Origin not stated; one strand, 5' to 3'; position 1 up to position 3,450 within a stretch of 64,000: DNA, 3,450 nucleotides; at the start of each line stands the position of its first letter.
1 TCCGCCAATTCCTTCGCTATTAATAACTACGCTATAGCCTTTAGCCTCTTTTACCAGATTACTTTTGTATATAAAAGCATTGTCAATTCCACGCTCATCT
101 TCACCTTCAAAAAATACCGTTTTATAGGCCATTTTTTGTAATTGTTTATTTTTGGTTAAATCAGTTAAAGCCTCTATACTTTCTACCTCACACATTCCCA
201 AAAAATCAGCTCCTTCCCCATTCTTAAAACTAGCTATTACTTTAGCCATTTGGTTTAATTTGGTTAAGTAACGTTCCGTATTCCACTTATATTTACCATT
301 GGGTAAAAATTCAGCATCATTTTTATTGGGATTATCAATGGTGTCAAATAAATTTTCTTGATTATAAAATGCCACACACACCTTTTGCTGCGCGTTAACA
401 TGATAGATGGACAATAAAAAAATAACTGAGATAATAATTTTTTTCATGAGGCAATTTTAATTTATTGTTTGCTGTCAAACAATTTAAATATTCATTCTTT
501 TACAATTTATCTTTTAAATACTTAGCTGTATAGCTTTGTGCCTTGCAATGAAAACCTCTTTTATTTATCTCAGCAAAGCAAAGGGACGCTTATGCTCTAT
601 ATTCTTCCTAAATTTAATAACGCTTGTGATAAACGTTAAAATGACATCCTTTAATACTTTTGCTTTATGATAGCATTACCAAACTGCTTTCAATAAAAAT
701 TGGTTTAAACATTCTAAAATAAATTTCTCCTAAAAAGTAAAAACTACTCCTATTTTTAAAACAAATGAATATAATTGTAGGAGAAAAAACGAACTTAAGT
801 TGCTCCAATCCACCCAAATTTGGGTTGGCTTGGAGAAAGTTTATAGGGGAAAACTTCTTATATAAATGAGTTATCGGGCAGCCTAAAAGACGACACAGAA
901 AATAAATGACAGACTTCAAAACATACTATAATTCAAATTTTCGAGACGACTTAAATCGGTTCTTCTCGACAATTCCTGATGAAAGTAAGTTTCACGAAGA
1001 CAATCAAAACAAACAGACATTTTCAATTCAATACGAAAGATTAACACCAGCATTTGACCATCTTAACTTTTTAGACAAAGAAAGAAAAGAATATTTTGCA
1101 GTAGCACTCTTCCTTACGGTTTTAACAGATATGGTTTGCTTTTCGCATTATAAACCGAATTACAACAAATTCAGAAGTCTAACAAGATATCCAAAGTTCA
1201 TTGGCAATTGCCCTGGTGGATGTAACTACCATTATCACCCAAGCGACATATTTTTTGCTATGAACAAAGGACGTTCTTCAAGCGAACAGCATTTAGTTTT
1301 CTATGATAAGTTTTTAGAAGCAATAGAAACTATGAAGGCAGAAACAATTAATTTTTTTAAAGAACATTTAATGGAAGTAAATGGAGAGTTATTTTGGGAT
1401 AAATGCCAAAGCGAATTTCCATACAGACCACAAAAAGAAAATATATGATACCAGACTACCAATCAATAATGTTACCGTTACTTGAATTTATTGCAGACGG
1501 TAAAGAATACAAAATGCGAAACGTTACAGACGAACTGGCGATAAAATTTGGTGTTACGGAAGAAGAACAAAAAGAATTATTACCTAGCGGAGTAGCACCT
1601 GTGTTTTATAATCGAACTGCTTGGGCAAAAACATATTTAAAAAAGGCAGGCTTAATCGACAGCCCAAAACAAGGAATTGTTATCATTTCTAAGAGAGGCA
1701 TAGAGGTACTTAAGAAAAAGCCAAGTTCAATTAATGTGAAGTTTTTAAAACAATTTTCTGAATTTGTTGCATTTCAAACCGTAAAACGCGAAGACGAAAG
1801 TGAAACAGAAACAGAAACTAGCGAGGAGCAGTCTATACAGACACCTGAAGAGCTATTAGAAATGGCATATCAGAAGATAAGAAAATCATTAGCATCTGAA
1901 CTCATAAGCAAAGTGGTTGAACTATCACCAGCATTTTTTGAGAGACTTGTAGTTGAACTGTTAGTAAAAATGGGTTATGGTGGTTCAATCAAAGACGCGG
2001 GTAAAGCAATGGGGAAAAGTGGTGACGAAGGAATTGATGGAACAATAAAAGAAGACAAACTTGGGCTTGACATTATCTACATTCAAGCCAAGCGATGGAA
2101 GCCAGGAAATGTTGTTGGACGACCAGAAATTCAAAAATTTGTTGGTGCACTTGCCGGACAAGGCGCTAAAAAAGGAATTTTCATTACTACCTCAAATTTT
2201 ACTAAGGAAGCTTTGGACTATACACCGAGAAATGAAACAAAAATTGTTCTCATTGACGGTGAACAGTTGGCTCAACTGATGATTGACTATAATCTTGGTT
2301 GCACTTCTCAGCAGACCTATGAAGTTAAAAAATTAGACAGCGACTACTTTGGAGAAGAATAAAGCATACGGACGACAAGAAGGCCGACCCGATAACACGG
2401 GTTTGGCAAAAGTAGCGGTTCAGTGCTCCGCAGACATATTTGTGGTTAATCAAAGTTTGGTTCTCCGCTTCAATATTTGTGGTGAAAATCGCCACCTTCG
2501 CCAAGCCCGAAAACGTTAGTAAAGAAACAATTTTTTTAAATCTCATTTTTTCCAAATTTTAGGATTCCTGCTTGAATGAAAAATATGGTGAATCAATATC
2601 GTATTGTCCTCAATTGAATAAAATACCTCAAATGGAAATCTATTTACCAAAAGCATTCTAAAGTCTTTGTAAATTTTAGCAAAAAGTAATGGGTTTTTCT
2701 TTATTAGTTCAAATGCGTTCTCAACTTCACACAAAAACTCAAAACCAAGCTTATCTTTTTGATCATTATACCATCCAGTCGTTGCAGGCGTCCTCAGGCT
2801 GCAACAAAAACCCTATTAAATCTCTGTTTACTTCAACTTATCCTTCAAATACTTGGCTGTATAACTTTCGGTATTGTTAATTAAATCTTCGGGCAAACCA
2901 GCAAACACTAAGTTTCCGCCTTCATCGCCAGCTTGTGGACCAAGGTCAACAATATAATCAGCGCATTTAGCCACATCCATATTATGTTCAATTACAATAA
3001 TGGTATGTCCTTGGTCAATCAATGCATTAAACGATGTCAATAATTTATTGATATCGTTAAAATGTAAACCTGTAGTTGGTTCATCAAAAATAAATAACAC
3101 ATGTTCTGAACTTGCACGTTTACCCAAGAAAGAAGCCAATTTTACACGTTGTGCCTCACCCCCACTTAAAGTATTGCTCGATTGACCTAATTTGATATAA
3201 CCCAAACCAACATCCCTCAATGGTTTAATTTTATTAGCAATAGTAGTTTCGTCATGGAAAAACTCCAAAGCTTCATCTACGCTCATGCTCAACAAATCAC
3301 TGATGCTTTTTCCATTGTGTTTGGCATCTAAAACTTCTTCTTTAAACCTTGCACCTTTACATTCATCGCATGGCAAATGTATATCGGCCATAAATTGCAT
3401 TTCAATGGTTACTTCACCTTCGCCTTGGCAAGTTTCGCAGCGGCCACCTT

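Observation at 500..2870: ~2.3 kb accessory islet bracketed by a duplicated uvrA 3' end (att-like direct repeat)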

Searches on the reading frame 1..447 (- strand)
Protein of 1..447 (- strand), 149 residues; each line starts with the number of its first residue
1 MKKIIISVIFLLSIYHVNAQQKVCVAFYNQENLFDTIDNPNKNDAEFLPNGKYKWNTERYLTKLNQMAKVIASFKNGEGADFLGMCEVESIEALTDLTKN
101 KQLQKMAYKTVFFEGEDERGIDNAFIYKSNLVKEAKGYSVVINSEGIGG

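Call 13: search_protein_families(library=pfam, proteins=[window:1-447:-], max_evalue=0.1)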
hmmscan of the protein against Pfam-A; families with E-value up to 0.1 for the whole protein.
window:1-447:- (149 aa): 2 families
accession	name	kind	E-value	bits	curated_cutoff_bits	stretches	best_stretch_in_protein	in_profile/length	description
PF19580.5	Exo_endo_phos_3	-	3.5e-38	131.8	27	1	24-138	1-115/311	Endonuclease/Exonuclease/phosphatase family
PF11508.13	DUF3218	-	0.075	13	25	1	12-111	13-112/213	Protein of unknown function (DUF3218)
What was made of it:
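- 1..447 (-): 5' part of the EEP-family extracellular nuclease gene. It is the core gene that directly follows uvrA in the empty-site strain. PF19580, 3.5e-38 (call 13).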

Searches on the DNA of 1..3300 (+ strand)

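Call 9: search_rna_families(source=window, start=1, end=3300, threshold=evalue, max_evalue=1, show_alignments=3)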
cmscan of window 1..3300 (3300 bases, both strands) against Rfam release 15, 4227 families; matches with E-value up to 1: 1.
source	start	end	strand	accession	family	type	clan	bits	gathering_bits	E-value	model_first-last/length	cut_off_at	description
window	1703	1782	+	RF00349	snoR11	Gene; snRNA; snoRNA; CD-box;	-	23.4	50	0.82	1-90/90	no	Small nucleolar RNA R11/Z151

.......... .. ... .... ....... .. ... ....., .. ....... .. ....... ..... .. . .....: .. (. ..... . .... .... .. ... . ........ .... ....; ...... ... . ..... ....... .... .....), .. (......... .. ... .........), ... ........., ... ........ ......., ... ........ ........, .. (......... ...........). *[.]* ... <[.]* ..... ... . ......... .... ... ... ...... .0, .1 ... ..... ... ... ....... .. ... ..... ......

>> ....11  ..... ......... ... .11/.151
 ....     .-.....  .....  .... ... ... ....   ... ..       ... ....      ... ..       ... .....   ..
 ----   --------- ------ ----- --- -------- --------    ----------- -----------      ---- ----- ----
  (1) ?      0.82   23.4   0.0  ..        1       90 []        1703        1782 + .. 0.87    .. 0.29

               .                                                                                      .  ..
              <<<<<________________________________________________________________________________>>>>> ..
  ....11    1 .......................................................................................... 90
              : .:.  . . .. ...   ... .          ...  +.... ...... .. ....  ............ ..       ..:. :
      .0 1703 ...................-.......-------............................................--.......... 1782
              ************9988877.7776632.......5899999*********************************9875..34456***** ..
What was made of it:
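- Tried and rejected: Rfam on 1-3300 at E<=1 gave only a chance snoRNA hit (call 9).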

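Call 84: build_rna_model(alignment_id=A3, structure=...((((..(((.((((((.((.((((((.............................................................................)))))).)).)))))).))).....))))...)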
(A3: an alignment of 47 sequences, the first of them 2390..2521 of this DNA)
Model R1 built from alignment A3 (47 sequences, 138 columns); structure: as given.
model positions 132; base pairs 21; branch points 0; effective number of sequences 5.62; information 0.59 bits per position. Calibrated on 0.2 Mb of random sequence (short: E-values are rough).
structure used (alignment columns):
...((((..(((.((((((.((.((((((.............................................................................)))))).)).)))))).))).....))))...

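Call 85: search_with_rna_model(model_id=R1, source=window, max_evalue=10, filters=off)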
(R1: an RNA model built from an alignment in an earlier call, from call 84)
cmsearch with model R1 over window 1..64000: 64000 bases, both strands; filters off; matches with E-value up to 10: 37.
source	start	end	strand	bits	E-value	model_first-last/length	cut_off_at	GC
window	2390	2521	+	126.2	1.7e-25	1-132/132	no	0.45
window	15029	15101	+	13.4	0.47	1-132/132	no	0.27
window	2390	2521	-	12.4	0.76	1-132/132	no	0.45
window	49914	49967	+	12.2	0.86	44-100/132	no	0.2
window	28947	28988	-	12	0.95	1-132/132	no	0.26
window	14198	14271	-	11.7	1.1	30-100/132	no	0.32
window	6791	6826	+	11.1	1.4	1-132/132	no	0.22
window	26022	26139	-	11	1.5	1-132/132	no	0.25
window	35022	35071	-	10.8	1.7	1-132/132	no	0.3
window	50420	50492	+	10.8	1.7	29-100/132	no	0.29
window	38441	38512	+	10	2.5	29-100/132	no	0.25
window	54166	54193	+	10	2.5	1-132/132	no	0.25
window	48183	48200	+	9.7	3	1-132/132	no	0.33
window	20266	20325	-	9.4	3.4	41-100/132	no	0.25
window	57752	57814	-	9.4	3.5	36-100/132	no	0.25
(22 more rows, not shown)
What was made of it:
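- On Integron attC site / gene cassette: The window itself has a single site (call 85).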

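Call 86: search_with_rna_model(model_id=R1, sources=[L171, L172, L173, L174, L175, L176, L003, L085, L087, L005, L006, L007], max_evalue=1)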
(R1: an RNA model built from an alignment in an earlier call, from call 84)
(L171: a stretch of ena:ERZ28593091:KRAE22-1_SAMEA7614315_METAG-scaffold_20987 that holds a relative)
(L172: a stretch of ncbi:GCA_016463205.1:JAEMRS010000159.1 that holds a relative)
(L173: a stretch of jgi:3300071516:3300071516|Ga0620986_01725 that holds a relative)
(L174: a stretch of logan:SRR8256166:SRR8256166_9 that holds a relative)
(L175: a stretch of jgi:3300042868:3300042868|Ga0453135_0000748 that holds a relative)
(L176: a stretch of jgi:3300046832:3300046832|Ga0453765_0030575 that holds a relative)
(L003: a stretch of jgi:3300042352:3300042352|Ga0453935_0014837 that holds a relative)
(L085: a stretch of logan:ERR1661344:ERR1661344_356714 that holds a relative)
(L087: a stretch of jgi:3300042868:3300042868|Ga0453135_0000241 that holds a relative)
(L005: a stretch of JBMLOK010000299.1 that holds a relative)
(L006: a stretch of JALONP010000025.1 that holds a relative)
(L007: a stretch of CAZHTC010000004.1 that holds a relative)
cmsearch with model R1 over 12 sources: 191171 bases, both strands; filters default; matches with E-value up to 1: 2.
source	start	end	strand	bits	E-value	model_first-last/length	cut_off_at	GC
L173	13603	13734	-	87.9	1e-16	1-132/132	no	0.51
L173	12890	13018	-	18.6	0.11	1-132/132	no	0.4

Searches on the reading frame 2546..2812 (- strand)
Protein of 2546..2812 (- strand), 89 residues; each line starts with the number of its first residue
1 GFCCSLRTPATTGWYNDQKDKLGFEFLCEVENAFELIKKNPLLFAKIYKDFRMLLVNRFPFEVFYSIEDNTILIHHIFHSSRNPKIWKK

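Call 13: search_protein_families(library=pfam, proteins=[window:2546-2812:-], max_evalue=0.1)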
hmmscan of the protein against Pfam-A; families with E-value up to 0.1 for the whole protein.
seq(89 aa): 1 family
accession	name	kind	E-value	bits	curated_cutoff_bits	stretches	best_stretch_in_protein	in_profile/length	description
PF05016.21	ParE_toxin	-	0.00012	23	23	1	25-84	27-89/89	ParE toxin of type II toxin-antitoxin system, parDE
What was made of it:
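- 2543..2775 (-): Remnant of a ParE/RelE-type toxin gene lacking about 28 N-terminal residues and any antitoxin; what is left of an older cassette. PF05016 at 23 bits, profile 27-89/89 (call 13).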
